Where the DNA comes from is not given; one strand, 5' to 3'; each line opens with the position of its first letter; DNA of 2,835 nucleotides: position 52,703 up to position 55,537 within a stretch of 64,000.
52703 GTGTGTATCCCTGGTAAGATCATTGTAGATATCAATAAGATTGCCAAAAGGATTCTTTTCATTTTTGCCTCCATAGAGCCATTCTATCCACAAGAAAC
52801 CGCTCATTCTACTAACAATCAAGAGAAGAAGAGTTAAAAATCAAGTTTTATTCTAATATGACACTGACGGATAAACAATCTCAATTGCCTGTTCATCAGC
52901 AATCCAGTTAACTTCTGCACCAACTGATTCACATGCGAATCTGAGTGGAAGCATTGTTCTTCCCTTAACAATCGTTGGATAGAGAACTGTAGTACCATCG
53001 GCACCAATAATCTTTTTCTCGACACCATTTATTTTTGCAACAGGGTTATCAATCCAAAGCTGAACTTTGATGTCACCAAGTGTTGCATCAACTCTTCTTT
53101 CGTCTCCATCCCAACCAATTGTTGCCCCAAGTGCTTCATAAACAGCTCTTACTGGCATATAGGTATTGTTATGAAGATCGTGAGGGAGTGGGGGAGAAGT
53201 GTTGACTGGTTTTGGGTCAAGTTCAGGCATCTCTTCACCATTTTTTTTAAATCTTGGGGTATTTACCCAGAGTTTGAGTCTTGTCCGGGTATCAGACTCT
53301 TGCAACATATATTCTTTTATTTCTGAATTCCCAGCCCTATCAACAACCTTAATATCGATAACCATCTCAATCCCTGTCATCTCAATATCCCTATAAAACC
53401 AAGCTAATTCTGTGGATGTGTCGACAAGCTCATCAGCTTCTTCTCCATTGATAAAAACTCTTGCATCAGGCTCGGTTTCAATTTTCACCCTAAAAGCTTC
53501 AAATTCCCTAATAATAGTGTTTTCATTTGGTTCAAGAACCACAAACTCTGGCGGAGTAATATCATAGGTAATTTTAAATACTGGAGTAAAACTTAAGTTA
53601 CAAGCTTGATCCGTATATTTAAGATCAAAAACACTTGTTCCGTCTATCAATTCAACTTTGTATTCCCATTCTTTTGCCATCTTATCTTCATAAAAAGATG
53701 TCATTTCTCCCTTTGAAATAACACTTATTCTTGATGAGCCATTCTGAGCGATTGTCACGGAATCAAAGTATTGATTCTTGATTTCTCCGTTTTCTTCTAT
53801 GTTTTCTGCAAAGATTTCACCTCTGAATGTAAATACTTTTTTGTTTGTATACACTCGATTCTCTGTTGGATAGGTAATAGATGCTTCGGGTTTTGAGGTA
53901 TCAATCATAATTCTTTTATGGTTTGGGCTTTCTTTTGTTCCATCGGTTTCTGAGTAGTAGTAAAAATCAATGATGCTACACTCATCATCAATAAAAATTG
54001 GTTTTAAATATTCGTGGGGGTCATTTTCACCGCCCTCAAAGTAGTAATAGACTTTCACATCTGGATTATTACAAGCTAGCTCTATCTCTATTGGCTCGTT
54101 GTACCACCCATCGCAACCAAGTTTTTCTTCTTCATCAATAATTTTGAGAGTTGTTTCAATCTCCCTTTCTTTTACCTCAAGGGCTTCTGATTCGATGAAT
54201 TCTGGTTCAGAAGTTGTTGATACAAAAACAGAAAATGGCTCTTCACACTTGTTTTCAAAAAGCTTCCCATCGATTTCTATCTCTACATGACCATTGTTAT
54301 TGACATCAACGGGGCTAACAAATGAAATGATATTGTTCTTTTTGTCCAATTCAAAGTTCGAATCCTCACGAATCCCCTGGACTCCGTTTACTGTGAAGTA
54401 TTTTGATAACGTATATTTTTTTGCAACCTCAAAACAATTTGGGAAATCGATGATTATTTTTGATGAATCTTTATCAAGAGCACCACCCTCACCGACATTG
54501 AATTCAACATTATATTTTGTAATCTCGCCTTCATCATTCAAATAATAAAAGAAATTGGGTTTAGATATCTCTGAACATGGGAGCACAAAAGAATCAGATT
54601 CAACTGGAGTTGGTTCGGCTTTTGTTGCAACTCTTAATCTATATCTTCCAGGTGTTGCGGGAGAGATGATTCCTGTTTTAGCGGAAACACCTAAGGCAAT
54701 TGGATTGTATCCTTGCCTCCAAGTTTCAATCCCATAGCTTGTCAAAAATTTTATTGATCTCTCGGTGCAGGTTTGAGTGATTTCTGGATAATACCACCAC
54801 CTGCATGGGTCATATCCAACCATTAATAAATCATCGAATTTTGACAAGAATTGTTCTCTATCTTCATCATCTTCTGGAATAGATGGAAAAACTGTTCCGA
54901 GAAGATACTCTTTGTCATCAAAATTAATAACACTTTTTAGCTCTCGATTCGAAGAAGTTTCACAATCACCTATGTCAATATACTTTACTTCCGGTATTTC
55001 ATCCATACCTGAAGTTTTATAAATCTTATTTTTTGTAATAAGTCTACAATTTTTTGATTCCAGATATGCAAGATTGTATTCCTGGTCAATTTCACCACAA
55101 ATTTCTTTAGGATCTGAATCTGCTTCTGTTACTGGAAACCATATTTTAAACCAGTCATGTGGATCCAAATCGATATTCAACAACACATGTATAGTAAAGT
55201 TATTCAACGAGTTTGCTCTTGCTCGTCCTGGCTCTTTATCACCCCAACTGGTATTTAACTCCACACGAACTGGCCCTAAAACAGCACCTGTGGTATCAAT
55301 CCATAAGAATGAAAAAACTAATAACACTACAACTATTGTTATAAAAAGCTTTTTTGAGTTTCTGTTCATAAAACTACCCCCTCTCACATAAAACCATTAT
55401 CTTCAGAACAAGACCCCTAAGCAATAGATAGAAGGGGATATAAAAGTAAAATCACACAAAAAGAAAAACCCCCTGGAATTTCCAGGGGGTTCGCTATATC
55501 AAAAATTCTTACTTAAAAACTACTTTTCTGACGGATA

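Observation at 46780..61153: Tandem array of four same-strand giant surface-protein genes (8 in the window) sharing one C-terminal CAO-N-like anchoring module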

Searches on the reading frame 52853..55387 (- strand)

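Call 4: search_protein_families(library=pfam, proteins=[window:52853-55387:-], max_evalue=0.01)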
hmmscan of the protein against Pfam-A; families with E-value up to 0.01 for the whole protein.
window:52853-55387:- (844 aa): 3 families
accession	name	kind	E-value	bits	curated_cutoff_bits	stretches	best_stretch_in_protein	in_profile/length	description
PF07833.16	Cu_amine_oxidN1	-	9e-22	77.5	24.2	1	739-837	17-108/108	Copper amine oxidase N-terminal domain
PF13290.12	CHB_HEX_C_1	-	0.006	16.9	22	0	427-470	4-49/67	Chitobiase/beta-hexosaminidase C-terminal domain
PF22820.2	TcaA_3rd_4th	-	0.0065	16.8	27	0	633-658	4-30/73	TcaA protein 3rd/4th domain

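Call 71: search_protein_families(library=ncbifam, proteins=[window:52853-55387:-], max_evalue=0.001)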
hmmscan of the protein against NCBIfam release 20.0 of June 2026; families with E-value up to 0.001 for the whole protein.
window:52853-55387:- (844 aa): 0 families

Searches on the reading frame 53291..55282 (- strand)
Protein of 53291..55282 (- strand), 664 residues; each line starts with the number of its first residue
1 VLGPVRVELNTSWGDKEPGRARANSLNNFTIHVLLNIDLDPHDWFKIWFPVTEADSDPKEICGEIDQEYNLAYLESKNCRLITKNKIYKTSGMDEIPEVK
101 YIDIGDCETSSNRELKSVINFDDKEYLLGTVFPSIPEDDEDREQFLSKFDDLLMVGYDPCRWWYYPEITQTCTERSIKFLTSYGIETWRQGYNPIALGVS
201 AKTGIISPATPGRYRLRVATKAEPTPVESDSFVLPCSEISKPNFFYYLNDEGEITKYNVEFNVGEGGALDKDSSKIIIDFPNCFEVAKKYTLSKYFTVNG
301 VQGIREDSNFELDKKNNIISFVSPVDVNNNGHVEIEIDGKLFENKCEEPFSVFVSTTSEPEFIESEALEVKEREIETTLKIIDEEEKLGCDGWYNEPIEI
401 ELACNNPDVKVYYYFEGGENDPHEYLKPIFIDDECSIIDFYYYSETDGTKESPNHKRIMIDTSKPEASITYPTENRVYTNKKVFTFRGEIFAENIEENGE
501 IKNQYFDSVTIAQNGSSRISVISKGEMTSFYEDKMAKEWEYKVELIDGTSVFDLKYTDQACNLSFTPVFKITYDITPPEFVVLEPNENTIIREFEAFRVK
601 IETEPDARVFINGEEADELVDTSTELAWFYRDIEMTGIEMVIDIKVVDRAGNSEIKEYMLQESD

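Call 78: find_homologous_proteins(query=window:53291-55282:-, max_evalue=0.00001)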
Query window:53291-55282:- (664 aa): 65 proteins with E <= 0.00001 among 7979 candidates.
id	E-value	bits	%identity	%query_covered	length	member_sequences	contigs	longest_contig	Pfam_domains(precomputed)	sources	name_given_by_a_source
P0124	0.0e+0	1523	100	100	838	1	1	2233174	PF07833.17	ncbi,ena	-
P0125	0.0e+0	1194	82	100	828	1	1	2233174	PF07833.17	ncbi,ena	-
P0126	5.1e-127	443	48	56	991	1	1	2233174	PF07833.17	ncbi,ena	-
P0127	1.2e-123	432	42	57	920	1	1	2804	PF07833.17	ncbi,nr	ncbi:MAG: copper amine oxidase N-terminal domain-containing protein, partial [Caldisericia bacterium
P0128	8.0e-118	413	42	56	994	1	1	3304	PF07833.17,PF19077.7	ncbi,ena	-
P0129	2.4e-115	404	41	56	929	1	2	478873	PF07833.17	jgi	jgi:Copper amine oxidase N-terminal domain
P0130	9.6e-110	386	41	55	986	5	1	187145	PF07833.17,PF19077.7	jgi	-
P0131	1.1e-102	363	38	57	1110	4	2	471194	PF09136.17,PF07833.17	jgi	jgi:Copper amine oxidase N-terminal domain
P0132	2.9e-101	358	38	55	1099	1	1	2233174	PF09136.17,PF07833.17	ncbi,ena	-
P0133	5.6e-99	350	40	55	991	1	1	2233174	PF09136.17,PF07833.17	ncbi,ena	-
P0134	1.1e-98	349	36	55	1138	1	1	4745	PF09136.17,PF07833.17,PF19077.7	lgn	-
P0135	1.3e-98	349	41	55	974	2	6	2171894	PF09136.17,PF07833.17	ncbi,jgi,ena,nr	ncbi:MAG TPA: stalk domain-containing protein [Caldisericia bacterium]|nr:stalk domain-containing pr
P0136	2.8e-97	345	36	55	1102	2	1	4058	PF09136.17,PF07833.17,PF19077.7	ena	-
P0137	4.9e-87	311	58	36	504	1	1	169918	-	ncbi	ncbi:MAG: hypothetical protein R2883_01445 [Caldisericia bacterium]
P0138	9.7e-82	293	36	58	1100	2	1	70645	PF09136.17,PF07833.17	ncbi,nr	ncbi:MAG: hypothetical protein KA140_05640 [Caldisericia bacterium]|nr:hypothetical protein [Caldise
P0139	1.4e-81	293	37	57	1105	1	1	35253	PF09136.17,PF07833.17,PF19077.7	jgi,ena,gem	-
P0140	2.7e-81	292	37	56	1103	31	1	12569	PF09136.17,PF07833.17,PF19077.7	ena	-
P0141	3.2e-81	292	38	55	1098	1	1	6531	PF07833.17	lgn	-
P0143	3.2e-78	282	37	56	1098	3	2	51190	PF09136.17,PF07833.17,PF19077.7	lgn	-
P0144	9.3e-78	280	37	56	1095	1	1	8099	PF09136.17,PF07833.17,PF19077.7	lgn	-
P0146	2.5e-76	275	36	56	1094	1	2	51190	PF09136.17,PF07833.17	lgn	-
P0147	2.9e-76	275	35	56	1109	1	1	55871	PF13750.13,PF09136.17,PF07833.17,PF19077.7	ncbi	-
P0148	1.7e-75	273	34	56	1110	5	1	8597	PF13750.13,PF09136.17,PF07833.17,PF19077.7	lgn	-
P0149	2.6e-75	272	37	56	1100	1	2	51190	PF09136.17,PF07833.17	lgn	-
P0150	4.5e-75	271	34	56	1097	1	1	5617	PF09136.17,PF07833.17,PF19077.7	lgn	-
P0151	1.7e-74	269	35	61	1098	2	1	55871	PF07833.17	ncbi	-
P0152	4.6e-73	265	32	58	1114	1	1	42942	PF27332.1,PF13750.13,PF09136.17,PF07833.17,PF19077.7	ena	-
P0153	2.1e-72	263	35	56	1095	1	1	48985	PF09136.17,PF07833.17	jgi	jgi:hypothetical protein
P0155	1.0e-71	260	34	56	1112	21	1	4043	PF09136.17,PF07833.17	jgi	-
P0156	4.0e-71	258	37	56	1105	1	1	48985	PF09136.17,PF07833.17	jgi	jgi:hypothetical protein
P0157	3.9e-70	255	34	55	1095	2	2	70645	PF07833.17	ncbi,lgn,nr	ncbi:MAG: hypothetical protein KA140_05630 [Caldisericia bacterium]|nr:hypothetical protein [Caldise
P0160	2.8e-69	252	35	55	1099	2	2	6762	PF07833.17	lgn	-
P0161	6.6e-69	251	35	56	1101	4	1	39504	PF07833.17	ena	-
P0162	7.1e-69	251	37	56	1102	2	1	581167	PF09136.17,PF07833.17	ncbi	-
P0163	1.8e-68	249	32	56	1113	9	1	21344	PF09136.17,PF07833.17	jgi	-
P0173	2.1e-54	203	34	56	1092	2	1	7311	PF07833.17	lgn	-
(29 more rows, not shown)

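Call 81: search_protein_families(library=pfam, proteins=[P0125, P0126, P0132, P0133, P0135, P0137], max_evalue=0.01)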
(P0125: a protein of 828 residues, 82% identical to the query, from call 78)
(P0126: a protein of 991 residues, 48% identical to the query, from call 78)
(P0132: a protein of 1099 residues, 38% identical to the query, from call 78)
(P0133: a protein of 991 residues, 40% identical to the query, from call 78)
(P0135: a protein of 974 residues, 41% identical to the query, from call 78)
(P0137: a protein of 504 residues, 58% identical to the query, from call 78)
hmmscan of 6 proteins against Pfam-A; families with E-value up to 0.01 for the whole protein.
P0125 (828 aa): 3 families
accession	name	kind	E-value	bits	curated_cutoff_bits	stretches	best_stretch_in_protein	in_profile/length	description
PF07833.16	Cu_amine_oxidN1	-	1.7e-21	76.6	24.2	1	724-822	17-108/108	Copper amine oxidase N-terminal domain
PF13290.12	CHB_HEX_C_1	-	0.0055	17.1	22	0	412-455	4-49/67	Chitobiase/beta-hexosaminidase C-terminal domain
PF22820.2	TcaA_3rd_4th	-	0.007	16.7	27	0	618-643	4-30/73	TcaA protein 3rd/4th domain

P0126 (991 aa): 2 families
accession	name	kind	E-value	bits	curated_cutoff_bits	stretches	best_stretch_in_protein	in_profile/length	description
PF07833.16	Cu_amine_oxidN1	-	9.3e-21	74.2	24.2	1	880-982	13-108/108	Copper amine oxidase N-terminal domain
PF09136.16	Glucodextran_B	-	0.0041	17.4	27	0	717-752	47-82/83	Glucodextranase, domain B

P0132 (1099 aa): 3 families
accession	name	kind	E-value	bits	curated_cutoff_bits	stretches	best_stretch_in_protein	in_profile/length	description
PF07833.16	Cu_amine_oxidN1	-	2.9e-21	75.9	24.2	1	992-1093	14-108/108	Copper amine oxidase N-terminal domain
PF09136.16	Glucodextran_B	-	7.7e-06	26.2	27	1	870-953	1-81/83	Glucodextranase, domain B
PF19077.6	Big_13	-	0.00042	21.2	27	1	893-953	35-100/102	Bacterial Ig-like domain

P0133 (991 aa): 2 families
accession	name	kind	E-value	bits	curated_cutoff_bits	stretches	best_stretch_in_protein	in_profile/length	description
PF07833.16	Cu_amine_oxidN1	-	1.2e-20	73.9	24.2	1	880-980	13-106/108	Copper amine oxidase N-terminal domain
PF09136.16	Glucodextran_B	-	0.00099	19.4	27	0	718-752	48-82/83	Glucodextranase, domain B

P0135 (974 aa): 3 families
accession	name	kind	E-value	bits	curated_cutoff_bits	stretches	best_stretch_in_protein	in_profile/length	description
PF07833.16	Cu_amine_oxidN1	-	1.1e-17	64.4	24.2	1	859-966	13-108/108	Copper amine oxidase N-terminal domain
PF09136.16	Glucodextran_B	-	7.7e-08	32.6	27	1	625-733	1-82/83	Glucodextranase, domain B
PF19077.6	Big_13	-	0.0015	19.4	27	0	693-734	58-102/102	Bacterial Ig-like domain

P0137 (504 aa): 0 families

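Call 82: find_encoding_contigs(protein=P0131, flank=10000, max_places=2)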
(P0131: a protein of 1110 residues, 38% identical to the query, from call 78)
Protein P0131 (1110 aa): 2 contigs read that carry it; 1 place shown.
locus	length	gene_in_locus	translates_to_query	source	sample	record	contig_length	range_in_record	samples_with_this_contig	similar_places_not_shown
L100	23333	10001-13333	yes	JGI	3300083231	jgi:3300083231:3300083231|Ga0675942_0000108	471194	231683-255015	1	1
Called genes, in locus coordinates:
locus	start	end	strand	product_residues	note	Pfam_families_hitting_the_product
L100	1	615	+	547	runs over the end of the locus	-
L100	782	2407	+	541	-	-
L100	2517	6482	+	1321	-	PF13570:Beta-prop_ACSF4, PF13360:PQQ_2, PF13570:Beta-prop_ACSF4, PF13360:PQQ_2, PF13570:Beta-prop_ACSF4 (weak), PF13570:Beta-prop_ACSF4, PF13360:PQQ_2, PF07833:Cu_amine_oxidN1, +4 more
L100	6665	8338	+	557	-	PF13360:PQQ_2 (faint), PF07833:Cu_amine_oxidN1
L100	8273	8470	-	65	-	-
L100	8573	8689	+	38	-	-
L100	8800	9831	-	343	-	PF13620:CarboxypepD_reg, PF13715:CarbopepD_reg_2 (weak)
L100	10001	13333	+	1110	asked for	PF09136:Glucodextran_B (faint), PF07833:Cu_amine_oxidN1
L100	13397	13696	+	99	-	-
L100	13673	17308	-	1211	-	PF07833:Cu_amine_oxidN1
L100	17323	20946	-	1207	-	PF07833:Cu_amine_oxidN1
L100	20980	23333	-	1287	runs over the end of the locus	PF07833:Cu_amine_oxidN1, PF01804:Penicil_amidase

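Call 83: find_encoding_contigs(protein=P0135, flank=10000, max_places=2)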
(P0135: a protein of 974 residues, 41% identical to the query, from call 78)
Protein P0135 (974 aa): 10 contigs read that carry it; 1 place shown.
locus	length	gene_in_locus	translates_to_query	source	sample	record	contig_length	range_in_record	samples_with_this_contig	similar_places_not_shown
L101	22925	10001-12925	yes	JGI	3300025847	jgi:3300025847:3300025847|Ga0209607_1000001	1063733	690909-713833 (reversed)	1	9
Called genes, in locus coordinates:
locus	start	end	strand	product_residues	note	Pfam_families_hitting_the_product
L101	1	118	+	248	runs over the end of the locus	PF00902:TatC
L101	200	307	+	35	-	PF28215:Symport_access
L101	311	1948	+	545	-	PF00474:SSF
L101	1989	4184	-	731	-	PF13360:PQQ_2, PF13570:Beta-prop_ACSF4, PF07833:Cu_amine_oxidN1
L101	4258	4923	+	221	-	PF00596:Aldolase_II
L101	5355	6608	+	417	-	PF03952:Enolase_N, PF00113:Enolase_C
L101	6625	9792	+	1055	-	PF01011:PQQ (faint), PF13570:Beta-prop_ACSF4 (faint), PF13620:CarboxypepD_reg (faint), PF13360:PQQ_2 (weak), PF09136:Glucodextran_B, PF17936:Big_6 (faint), PF19077:Big_13 (weak), PF07833:Cu_amine_oxidN1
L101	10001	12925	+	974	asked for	PF09136:Glucodextran_B (faint), PF07833:Cu_amine_oxidN1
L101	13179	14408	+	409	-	-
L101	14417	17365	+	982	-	PF09136:Glucodextran_B (faint), PF07833:Cu_amine_oxidN1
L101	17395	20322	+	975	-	PF19077:Big_13 (faint), PF07833:Cu_amine_oxidN1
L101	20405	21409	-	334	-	PF13620:CarboxypepD_reg (weak)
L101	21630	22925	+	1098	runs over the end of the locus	PF19077:Big_13 (faint), PF09136:Glucodextran_B (faint), PF07833:Cu_amine_oxidN1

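Call 88: predict_structure(alignment_id=A3)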
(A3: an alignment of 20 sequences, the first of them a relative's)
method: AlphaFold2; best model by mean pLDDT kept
length: 838 residues; sequences in the alignment: 20
mean_pLDDT: 77.2   pTM: 0.40
mean pLDDT of the five models: 77.2, 77.0, 76.5, 76.2, 75.9
residues with pLDDT >= 90: 122; 70-90: 508; 50-70: 159; < 50: 49
segments of 3 or more residues with pLDDT < 50: 23-27, 42-48, 104-106, 138-143, 186-190, 220-222, 264-266, 725-734
pLDDT, mean of each block of 10 residues (from residue 1): 75 83 53 71 46 75 75 85 70 58 56 78 81 57 57 78 85 83 57 81 85 61 67 79 80 73 58 78 82 64 81 69 77 61 82 71 83 79 77 84 72 82 90 78 87 89 88 79 89 88 91 91 80 84 89 67 78 92 89 86 91 77 82 90 84 80 81 91 87 75 81 76 52 55 79 84 86 88 84 76 74 83 78 68
secondary structure, 60 per line:
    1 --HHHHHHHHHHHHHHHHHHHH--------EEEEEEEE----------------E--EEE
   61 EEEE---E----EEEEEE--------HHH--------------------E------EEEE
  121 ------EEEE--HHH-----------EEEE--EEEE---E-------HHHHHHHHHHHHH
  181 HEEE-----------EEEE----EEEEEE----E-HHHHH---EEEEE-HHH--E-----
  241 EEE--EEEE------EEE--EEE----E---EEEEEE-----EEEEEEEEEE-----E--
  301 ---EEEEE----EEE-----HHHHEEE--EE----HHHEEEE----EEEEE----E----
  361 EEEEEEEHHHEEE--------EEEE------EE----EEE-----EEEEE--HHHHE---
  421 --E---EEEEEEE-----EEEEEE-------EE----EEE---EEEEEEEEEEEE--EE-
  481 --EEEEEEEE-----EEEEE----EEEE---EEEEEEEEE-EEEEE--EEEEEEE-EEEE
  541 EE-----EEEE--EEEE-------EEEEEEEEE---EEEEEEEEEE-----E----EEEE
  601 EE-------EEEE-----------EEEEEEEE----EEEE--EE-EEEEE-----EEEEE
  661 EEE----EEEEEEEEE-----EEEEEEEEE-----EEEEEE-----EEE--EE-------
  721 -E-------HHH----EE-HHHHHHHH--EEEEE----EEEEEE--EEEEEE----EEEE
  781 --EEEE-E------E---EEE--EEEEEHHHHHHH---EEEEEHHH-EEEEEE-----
elements in order (helices of 4 or more, strands of 3 or more residues): H3-22 E31-38 E58-64 E73-78 E117-120 E127-130 E147-150 E153-156 H168-181 E182-184 E196-199 E204-209 H216-220 E224-228 E241-243 E246-249 E256-258 E261-263 E272-277 E283-292 E304-308 E313-315 H321-324 E325-327 E339-342 E347-351 E361-367 E371-373 E382-385 E398-400 E406-410 H413-416 E427-433 E439-444 E458-460 E464-475 E483-490 E496-500 E505-508 E512-520 E522-526 E529-535 E537-542 E548-551 E554-557 E565-573 E577-586 E597-602 E610-613 E625-632 E637-640 E646-650 E656-663 E668-676 E682-690 E696-701 E707-709 H740-747 E750-754 E759-764 E767-772 E777-780 E783-786 E799-801 E804-808 H809-815 E819-823 E828-833

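Call 90: fold_search(model_id=the predicted structure, library=pdb)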
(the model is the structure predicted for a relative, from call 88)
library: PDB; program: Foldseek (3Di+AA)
matches with E <= 10: 1778; with E <= 0.001: 353
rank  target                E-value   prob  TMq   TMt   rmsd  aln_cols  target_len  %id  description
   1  8oq3_A                1.7e-10  1.00  0.13  0.09  42.4      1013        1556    8  Structure of methylamine treated human complement C3 (released 2024-02-21)
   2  9ijj_O                6.9e-10  1.00  0.12  0.09  61.6      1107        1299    8  In situ structure of the central apparatus in mouse sperm axoneme. (released 2025-06-04)
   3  7sqc_2A               1.2e-09  1.00  0.16  0.17  53.7       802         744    9  Ciliary C1 central pair apparatus isolated from Chlamydomonas reinhardtii (released 2022-04-13)
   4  9u62_E                1.2e-09  1.00  0.12  0.09  43.2      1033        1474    8  AP pathways C3 convertase C3bBbP and C3 complex (released 2026-01-14)
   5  8ayh_B                1.6e-09  1.00  0.11  0.10  42.5      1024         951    9  Structure of Complement C5 in Complex with small molecule inhibitor and CVF (released 2022-12-21)
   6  8d82_A                2.1e-09  1.00  0.11  0.14  29.7       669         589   10  Cryo-EM structure of human IL-6 signaling complex in detergent: model containing full extracellular domains (released 2023-03-29)
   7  9fx2                  2.9e-09  1.00  0.12  0.10  37.2       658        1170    9  Structure of methylamine activated CD109 (released 2025-03-19)
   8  9fx3_A                3.3e-09  1.00  0.15  0.12  33.4       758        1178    8  Structure of active human CD109 (released 2025-03-19)
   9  9flw_A                3.8e-09  1.00  0.20  0.29  51.7       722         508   10  CryoEM structure of the fragment-6 (3571-4078) in the grappling hook protein A (GhpA) in the bacterium Aureispira sp.  (released 2024-10-16)
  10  9ijj_P                4.4e-09  1.00  0.13  0.17  33.9       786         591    7  In situ structure of the central apparatus in mouse sperm axoneme. (released 2025-06-04)
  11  9ijj_4I               4.4e-09  1.00  0.11  0.04  43.9       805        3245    8  In situ structure of the central apparatus in mouse sperm axoneme. (released 2025-06-04)
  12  7khf_A                4.9e-09  1.00  0.12  0.21  23.7       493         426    8  CryoEM structure of LILRB1 D3D4 domain-inserted antibody MDB1 Fab in complex with Plasmodium RIFIN (PF3D7_1373400) V2  (released 2021-03-31)
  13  7q62_A                5.1e-09  1.00  0.13  0.10  35.0       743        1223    8  Structure of TEV cleaved A2ML1 dimer (A2ML1-TT dimer) (released 2022-04-20)
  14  3dmk_B                5.4e-09  1.00  0.14  0.17  38.1       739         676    8  Crystal structure of Down Syndrome Cell Adhesion Molecule (DSCAM) isoform 1.30.30, N-terminal eight Ig domains (released 2008-10-07)
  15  8coe_C                5.9e-09  1.00  0.12  0.14  34.4       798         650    7  complement C5 in complex with the LCP0195 nanobody (released 2024-01-03)
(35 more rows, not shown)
